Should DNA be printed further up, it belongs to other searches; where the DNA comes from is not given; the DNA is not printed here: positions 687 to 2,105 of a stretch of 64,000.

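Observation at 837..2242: Unrecognisable two-gene cassette (93 aa, then 342 aa with C-terminal TM helix) embedded between MazEF and Mrr in a low-GC islet: candidate novel defence/abortive-infection module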

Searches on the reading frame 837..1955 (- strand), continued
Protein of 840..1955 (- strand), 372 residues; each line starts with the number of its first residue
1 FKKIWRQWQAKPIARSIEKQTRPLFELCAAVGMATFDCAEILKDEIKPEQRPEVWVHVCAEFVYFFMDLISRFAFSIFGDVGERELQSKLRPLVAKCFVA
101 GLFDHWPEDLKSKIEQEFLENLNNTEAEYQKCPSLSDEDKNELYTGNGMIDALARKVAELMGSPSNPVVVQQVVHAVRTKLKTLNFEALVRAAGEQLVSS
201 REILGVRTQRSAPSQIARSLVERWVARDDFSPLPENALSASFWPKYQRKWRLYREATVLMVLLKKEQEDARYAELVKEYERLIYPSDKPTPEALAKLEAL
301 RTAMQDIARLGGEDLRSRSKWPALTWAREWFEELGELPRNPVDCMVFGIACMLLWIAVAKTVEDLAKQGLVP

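Call 64: search_protein_families(library=pfam, alignment_id=A4, max_evalue=10)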
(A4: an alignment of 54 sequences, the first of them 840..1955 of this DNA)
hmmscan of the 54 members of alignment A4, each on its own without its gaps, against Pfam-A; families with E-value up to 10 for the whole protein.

A. member 1, window:840-1955:- (372 aa): 1 family
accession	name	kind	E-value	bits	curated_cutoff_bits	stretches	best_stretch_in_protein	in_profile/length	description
PF24074.1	DUF7366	-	0.23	12.1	27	0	107-143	25-59/78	Domain of unknown function (DUF7366)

B. families by the number of members that match (of 54 scanned): 28 families (the first 25 are shown)
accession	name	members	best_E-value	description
PF16763.10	Spidroin_N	2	0.025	Major ampullate spidroin 1, spider silk protein 1, N-term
PF20302.4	HisK-N-like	1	0.016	HisK-N-like globin domain of the ASK signalosome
PF05795.16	Plasmodium_Vir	1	0.026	Plasmodium vivax Vir protein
PF09124.16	Endonuc-dimeris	1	0.027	T4 recombination endonuclease VII, dimerisation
PF20640.2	Rrn6_HB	1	0.037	Rrn6, helical bundle domain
PF08974.15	DUF1877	1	0.058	Domain of unknown function (DUF1877)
PF20742.3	DUF5580_M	1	0.061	Family of unknown function (DUF5580) middle domain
PF10758.14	DUF2586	1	0.062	Protein of unknown function (DUF2586)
PF09209.16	CecR_C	1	0.073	HTH-type transcriptional dual regulator CecR, C-terminal domain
PF18656.6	DUF5633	1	0.075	Family of unknown function (DUF5633)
PF23943.1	PUS7L_N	1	0.076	PUS7L N-terminal domain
PF01166.23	TSC22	1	0.076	TSC-22/dip/bun family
PF08799.17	PRP4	1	0.081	pre-mRNA processing factor 4 (PRP4) like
PF15933.10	RnlB_antitoxin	1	0.082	Antitoxin to bacterial toxin RNase LS or RnlA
PF02720.22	DUF222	1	0.098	Domain of unknown function (DUF222)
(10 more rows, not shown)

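Call 69: fold_search(model_id=the predicted structure, library=pdb)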
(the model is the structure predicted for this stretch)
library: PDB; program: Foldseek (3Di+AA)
matches with E <= 10: 160; with E <= 0.001: 0
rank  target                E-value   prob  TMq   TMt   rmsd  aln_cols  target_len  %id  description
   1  6ivl_A                3.8e-01  0.28  0.13  0.16  20.9       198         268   13  Crystal structure of a membrane protein L259A (released 2019-11-06)
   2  6ivn_A                7.2e-01  0.20  0.13  0.16  20.9       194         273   11  Crystal structure of a membrane protein G264A (released 2019-11-06)
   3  6iv4_B                7.9e-01  0.20  0.13  0.17  21.2       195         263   12  Crystal structure of a bacterial Bestrophin homolog from Klebsiella pneumoniae with a mutation W252F (released 2019-11-13)
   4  6ivn_D                8.6e-01  0.16  0.12  0.16  20.8       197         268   12  Crystal structure of a membrane protein G264A (released 2019-11-06)
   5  7ek1                  1.0e+00  0.13  0.12  0.13  20.9       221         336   13  Cryo-EM structure of VCCN1 in detergent (released 2022-04-06)
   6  5x87_C                1.1e+00  0.16  0.13  0.17  21.3       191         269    9  Crystal structure of a bacterial Bestrophin homolog from Klebsiella pneumoniae with a mutation L177T (released 2017-11-01)
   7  6iv3_D                1.1e+00  0.15  0.13  0.16  20.5       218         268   10  Crystal structure of a bacterial Bestrophin homolog from Klebsiella pneumoniae with a mutation W252A (released 2019-11-13)
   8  6ivn_B                1.2e+00  0.14  0.12  0.16  20.9       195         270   12  Crystal structure of a membrane protein G264A (released 2019-11-06)
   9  7p5c_A                1.3e+00  0.06  0.12  0.12  32.8       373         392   10  Cryo-EM structure of human TTYH3 in Ca2+ and GDN (released 2021-08-11)
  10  8snb_1E               1.3e+00  0.04  0.11  0.10  39.2       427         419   14  atomic model of sea urchin sperm doublet microtubule (48-nm periodicity) (released 2023-06-28)
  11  4wd7_A                1.4e+00  0.14  0.13  0.17  21.1       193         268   10  Crystal structure of a bacterial Bestrophin homolog from Klebsiella pneumoniae by Zn-SAD phasing (released 2014-10-01)
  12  4wd7_B                1.5e+00  0.12  0.12  0.16  21.2       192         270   11  Crystal structure of a bacterial Bestrophin homolog from Klebsiella pneumoniae by Zn-SAD phasing (released 2014-10-01)
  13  6iv1_C                1.6e+00  0.13  0.13  0.17  20.6       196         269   10  Crystal structure of a bacterial Bestrophin homolog from Klebsiella pneumoniae with a mutation I180T (released 2019-11-13)
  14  6ivp_D                1.7e+00  0.13  0.14  0.17  20.8       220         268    9  Crystal structure of a membrane protein P262A (released 2019-11-06)
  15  6ivl_B                1.7e+00  0.12  0.13  0.17  20.4       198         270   14  Crystal structure of a membrane protein L259A (released 2019-11-06)
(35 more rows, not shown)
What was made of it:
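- On Ubiq_cyt_C_chap / Cbp3 (PF03981): Foldseek finds nothing at E < 0.38 (call 69).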

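Call 76: search_dna_similar(query=window:840-1955:-, collection=plasmids, mode=protein, max_evalue=0.001, max_rows=30)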
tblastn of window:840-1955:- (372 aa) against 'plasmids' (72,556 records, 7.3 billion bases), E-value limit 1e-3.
No match.

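Call 77: search_dna_similar(query=window:840-1955:-, collection=phages, mode=protein, max_evalue=0.001, max_rows=30)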
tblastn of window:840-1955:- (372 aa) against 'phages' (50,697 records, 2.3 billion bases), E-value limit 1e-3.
No match.

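Call 78: search_dna_similar(query=P0005, collection=plasmids, mode=protein, max_evalue=0.001, max_rows=30)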
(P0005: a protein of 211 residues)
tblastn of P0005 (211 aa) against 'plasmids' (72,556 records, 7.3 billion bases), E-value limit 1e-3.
No match.

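Call 79: find_related_loci(query=A5, collection=viral_contigs, flank=6000)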
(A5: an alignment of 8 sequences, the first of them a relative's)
Query A5 (202 aa) in viral_contigs; peptide patterns used: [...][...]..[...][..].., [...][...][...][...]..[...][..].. (x = any residue, [..] = any of these).
500 stretches matched a pattern, but none encodes a relative of the query by tblastn (E <= 1e-3).
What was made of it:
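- No members on sequenced plasmids, phages or IMG/VR contigs (calls 76-79). No member found in phage, plasmid or IMG/VR collections (calls 76-79).
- Tried and rejected: tblastn of the window protein against plasmids and phages, and of a central family member (P0005) against plasmids, plus an IMG/VR pattern scan: no members (calls 76-79).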

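Call 93: list_cluster_members(proteins=[P0005, P0008, P0011, P0014, P0016, P0020, P0030, P0021, P0099, P0128])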
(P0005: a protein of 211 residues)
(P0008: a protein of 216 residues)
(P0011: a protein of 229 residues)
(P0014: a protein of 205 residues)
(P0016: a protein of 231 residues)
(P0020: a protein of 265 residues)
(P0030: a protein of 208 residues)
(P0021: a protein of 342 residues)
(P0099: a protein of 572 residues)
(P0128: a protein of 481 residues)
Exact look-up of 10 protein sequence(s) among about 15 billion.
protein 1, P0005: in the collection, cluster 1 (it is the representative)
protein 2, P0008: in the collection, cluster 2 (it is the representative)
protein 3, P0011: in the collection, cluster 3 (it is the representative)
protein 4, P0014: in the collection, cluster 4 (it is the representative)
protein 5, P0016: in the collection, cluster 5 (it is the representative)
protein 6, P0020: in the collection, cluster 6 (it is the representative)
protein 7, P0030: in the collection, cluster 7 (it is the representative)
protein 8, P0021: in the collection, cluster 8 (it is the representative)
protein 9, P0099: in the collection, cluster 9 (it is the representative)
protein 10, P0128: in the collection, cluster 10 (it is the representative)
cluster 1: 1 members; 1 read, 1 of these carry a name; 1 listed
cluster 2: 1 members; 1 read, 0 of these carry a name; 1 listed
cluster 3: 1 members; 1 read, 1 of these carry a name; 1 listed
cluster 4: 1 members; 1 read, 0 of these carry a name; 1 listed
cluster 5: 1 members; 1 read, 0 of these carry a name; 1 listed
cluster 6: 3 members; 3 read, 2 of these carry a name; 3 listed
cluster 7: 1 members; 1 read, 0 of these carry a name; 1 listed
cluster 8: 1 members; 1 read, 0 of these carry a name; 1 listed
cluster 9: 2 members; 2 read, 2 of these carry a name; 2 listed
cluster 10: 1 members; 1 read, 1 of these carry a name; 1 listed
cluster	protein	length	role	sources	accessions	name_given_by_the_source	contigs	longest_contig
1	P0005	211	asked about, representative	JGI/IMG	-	hypothetical protein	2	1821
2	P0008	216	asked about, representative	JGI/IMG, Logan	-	-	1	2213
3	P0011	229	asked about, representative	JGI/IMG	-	hypothetical protein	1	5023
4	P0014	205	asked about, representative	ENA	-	-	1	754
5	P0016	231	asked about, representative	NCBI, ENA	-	-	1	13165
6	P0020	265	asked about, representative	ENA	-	-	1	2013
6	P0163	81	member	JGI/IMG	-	hypothetical protein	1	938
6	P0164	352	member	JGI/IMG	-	hypothetical protein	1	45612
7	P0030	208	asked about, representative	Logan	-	-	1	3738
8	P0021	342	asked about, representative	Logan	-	-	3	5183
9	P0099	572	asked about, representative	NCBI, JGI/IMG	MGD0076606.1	MAG: response regulator [Candidatus Binataceae bacterium] | DNA-binding response OmpR family regulator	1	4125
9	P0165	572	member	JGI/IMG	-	DNA-binding response OmpR family regulator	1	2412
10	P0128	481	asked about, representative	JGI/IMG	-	TPR repeat protein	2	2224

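Call 94: find_encoding_contigs(protein=P0016, flank=7000, max_places=2)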
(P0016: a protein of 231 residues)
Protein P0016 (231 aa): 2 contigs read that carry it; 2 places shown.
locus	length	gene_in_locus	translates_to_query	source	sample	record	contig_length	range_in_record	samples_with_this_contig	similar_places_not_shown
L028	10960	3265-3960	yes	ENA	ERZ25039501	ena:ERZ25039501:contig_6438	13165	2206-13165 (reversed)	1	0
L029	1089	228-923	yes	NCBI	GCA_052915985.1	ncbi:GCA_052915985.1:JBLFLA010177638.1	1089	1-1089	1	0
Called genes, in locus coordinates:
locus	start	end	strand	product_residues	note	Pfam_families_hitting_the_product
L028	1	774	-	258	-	?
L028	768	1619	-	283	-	PF12760:Zn_ribbon_IS1595, PF12762:DDE_Tnp_IS1595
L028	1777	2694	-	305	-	-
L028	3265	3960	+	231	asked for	-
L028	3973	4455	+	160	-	-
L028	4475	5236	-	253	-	PF00239:Resolvase, PF20552:HTH_62 (weak)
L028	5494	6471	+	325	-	PF00078:RVT_1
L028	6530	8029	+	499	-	PF00665:rve (faint), PF22483:Mu-transpos_C_2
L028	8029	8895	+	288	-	PF01695:IstB_IS21, PF00308:Bac_DnaA (weak)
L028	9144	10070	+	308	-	-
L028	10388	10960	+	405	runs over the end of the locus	-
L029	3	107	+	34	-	?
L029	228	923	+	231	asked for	-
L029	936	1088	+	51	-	?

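Call 95: find_encoding_contigs(protein=P0164, flank=7000, max_places=2)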
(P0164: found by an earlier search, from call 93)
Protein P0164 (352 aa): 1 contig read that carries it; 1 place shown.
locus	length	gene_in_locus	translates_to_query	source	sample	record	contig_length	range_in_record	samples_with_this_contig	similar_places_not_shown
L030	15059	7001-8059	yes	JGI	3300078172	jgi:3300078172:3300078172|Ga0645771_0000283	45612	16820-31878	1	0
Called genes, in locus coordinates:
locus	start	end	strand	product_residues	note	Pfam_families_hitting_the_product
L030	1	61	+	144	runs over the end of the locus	PF02391:MoaE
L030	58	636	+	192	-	PF01066:CDP-OH_P_transf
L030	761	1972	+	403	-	PF00589:Phage_integrase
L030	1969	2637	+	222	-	-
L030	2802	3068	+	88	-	-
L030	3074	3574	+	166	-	-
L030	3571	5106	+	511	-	PF00772:DnaB, PF13481:AAA_25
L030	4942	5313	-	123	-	-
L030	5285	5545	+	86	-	-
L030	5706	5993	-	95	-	PF13560:HTH_31 (weak), PF12844:HTH_19 (weak), PF01381:HTH_3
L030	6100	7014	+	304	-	-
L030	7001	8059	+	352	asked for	-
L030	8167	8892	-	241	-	PF01541:GIY-YIG (weak)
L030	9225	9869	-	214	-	-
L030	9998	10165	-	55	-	-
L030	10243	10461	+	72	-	-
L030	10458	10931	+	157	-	PF03544:TonB_C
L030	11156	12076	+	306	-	-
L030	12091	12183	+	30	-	-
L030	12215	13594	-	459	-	PF13289:SIR2_2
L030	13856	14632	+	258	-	-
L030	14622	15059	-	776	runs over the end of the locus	PF13191:AAA_16 (weak), PF23569:NBD_SMAX1, PF00004:AAA, PF17871:AAA_lid_9, PF07724:AAA_2, PF07728:AAA_5, PF00004:AAA (weak), PF10431:ClpB_D2-small, +14 more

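Call 96: find_encoding_contigs(protein=P0073, flank=7000, max_places=2)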
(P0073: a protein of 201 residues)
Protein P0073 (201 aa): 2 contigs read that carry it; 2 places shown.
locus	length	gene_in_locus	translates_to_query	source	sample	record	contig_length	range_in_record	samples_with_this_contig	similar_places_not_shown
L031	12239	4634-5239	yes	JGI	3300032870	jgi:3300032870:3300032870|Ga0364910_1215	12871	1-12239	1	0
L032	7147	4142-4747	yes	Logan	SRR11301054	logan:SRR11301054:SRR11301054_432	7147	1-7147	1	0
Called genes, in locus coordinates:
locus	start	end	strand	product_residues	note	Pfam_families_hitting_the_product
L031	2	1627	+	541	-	?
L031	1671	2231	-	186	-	-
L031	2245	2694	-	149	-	-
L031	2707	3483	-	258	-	-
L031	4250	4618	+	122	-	-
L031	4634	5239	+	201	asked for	-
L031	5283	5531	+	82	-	-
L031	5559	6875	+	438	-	-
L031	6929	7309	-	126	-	PF13560:HTH_31, PF12844:HTH_19, PF01381:HTH_3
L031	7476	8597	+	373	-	PF00589:Phage_integrase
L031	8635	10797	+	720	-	PF00589:Phage_integrase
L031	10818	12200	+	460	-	PF00589:Phage_integrase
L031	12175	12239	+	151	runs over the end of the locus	-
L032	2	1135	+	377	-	?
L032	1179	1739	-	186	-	-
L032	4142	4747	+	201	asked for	-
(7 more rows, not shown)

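Call 101: fold_search(model_id=the predicted structure, library=viral)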
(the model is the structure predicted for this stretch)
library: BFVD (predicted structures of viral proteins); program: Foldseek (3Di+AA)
matches with E <= 10: 101; with E <= 0.001: 0
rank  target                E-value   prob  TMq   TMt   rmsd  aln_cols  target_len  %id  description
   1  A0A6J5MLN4            7.5e-01  0.07  0.13  0.11  23.5       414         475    9  Uncharacterized protein [uncultured Caudovirales phage]
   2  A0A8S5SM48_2          1.0e+00  0.06  0.13  0.07  30.8       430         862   13  Tape measure domain protein [Myoviridae sp. ctPoO4]
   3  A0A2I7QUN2            1.0e+00  0.04  0.10  0.06  36.9       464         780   13  (no name in the UniProt tables at hand)
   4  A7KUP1                1.1e+00  0.06  0.13  0.12  34.2       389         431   13  (no name in the UniProt tables at hand)
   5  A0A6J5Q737            1.2e+00  0.04  0.10  0.06  35.1       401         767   14  Uncharacterized protein [uncultured Caudovirales phage]
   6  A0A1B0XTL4            1.2e+00  0.05  0.12  0.05  30.5       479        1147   11  (no name in the UniProt tables at hand)
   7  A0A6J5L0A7            1.3e+00  0.09  0.17  0.14  20.2       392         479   12  Caudovirus, tape measure, N-terminal [uncultured Caudovirales phage]
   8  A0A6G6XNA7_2          1.4e+00  0.07  0.11  0.05  32.9       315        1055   12  (no name in the UniProt tables at hand)
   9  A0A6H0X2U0            1.6e+00  0.06  0.15  0.09  23.8       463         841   10  (no name in the UniProt tables at hand)
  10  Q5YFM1                2.1e+00  0.14  0.15  0.25  17.6       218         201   12  Uncharacterized protein [Singapore grouper iridovirus]
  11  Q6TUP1                2.1e+00  0.10  0.13  0.16  17.2       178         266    9  128L [Yaba monkey tumor virus (strain VR587)]
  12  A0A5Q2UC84            2.2e+00  0.04  0.12  0.08  26.1       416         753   12  (no name in the UniProt tables at hand)
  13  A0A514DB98            2.3e+00  0.03  0.10  0.05  21.9       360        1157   12  SF3 helicase domain-containing protein [Picornavirales sp.]
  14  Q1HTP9                2.4e+00  0.08  0.13  0.18  15.2       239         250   15  Anti-apoptotic [Squirrelpox virus]
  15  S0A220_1              2.5e+00  0.08  0.19  0.09  23.9       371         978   10  Structural protein [Cellulophaga phage phi4:1]
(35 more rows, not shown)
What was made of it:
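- Tried and rejected: Foldseek against PDB and BFVD gave nothing (calls 69, 101).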

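Call 102: search_protein_families(library=padloc, proteins=[L013:945-1727:+, L013:1730-2266:+, L013:595-816:+, L030:12215-13594:-, L030:13856-14632:+, L030:6100-7014:+, L030:8167-8892:-, L028:5494-6471:+, L028:3973-4455:+, L031:5559-6875:+], max_evalue=0.01)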
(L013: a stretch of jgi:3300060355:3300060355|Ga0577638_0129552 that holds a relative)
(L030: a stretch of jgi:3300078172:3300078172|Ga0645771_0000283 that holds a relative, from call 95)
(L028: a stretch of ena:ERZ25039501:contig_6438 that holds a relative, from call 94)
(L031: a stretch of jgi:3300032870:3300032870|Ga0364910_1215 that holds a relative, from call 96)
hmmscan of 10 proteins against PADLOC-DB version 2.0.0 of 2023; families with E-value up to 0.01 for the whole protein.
L013:945-1727:+ (260 aa): 0 families

L013:1730-2266:+ (178 aa): 0 families

L013:595-816:+ (73 aa): 0 families

L030:12215-13594:- (459 aa): 6 families
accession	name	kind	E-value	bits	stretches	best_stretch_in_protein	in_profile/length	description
PDLC04968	PDC-S25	-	9.6e-17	59.2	1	37-232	27-234/517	-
PDLC04967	PDC-S25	-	5.9e-09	33.4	1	125-235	130-247/528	-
PDLC03856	LmuA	-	1.4e-08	32.4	1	141-243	117-221/433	-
PDLC00407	ThsA1|ThsA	-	6.7e-07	26.3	1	33-234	20-203/478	STALD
PDLC00409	ThsA1|ThsA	-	9.8e-06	23.1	1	136-232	101-202/242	STALD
PDLC04166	Dsr1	-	3e-05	19.9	1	34-233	24-214/1227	-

L030:13856-14632:+ (258 aa): 0 families

L030:6100-7014:+ (304 aa): 1 family
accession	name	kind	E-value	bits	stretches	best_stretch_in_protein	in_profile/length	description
PDLC02944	RT_III-A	-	7.1e-07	26.7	1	179-276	485-582/597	-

L030:8167-8892:- (241 aa): 2 families
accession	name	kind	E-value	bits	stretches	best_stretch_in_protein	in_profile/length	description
PDLC04925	PDC-S14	-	0.00027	18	1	46-99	59-113/301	-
PDLC04923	PDC-S14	-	0.0019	15.3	1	37-98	56-121/320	-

L028:5494-6471:+ (325 aa): 16 families
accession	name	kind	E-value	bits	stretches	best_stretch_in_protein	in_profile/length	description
PDLC01136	RT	-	3.7e-09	34.4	1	102-301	43-223/263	RT (reverse transcriptase)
PDLC02063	Cas1_IIIb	-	1.5e-08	31.7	1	120-311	64-245/617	-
PDLC03754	RT_UG17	-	1.9e-08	31.6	1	177-307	120-237/429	DRT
PDLC03766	Drt9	-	5.5e-08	30.1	1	105-295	75-246/488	DRT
PDLC01607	RT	-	1.1e-07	30.2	1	124-313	2-135/161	"CAS-I,CAS-II,CAS-III,CAS-IV,CAS-V,CAS-VI; acquisition_associated"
PDLC03759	RT_UG21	-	6.9e-07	26.4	1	187-297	142-234/503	DRT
PDLC03747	RT_UG10_small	-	6.1e-06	23.2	1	188-314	516-632/824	DRT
PDLC03756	RT_UG19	-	6.5e-06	23.5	1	189-274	150-223/562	DRT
PDLC03779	RT_UG4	-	1.9e-05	21.9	1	167-297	100-215/307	DRT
PDLC03770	RT_UG31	-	0.00018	18.8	1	174-316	112-232/456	DRT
PDLC02943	RT_III-A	-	0.00035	17.6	0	142-207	74-134/322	-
PDLC03761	RT_UG23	-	0.0016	15.1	1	252-299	188-233/489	DRT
PDLC03744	AbiP2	-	0.0035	14.2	1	188-271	159-229/489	DRT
PDLC03768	Drt3a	-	0.0036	14.8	1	187-311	136-236/411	DRT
PDLC03757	Drt2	-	0.0041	14.2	0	251-304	285-340/502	DRT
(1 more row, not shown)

L028:3973-4455:+ (160 aa): 0 families

L031:5559-6875:+ (438 aa): 0 families
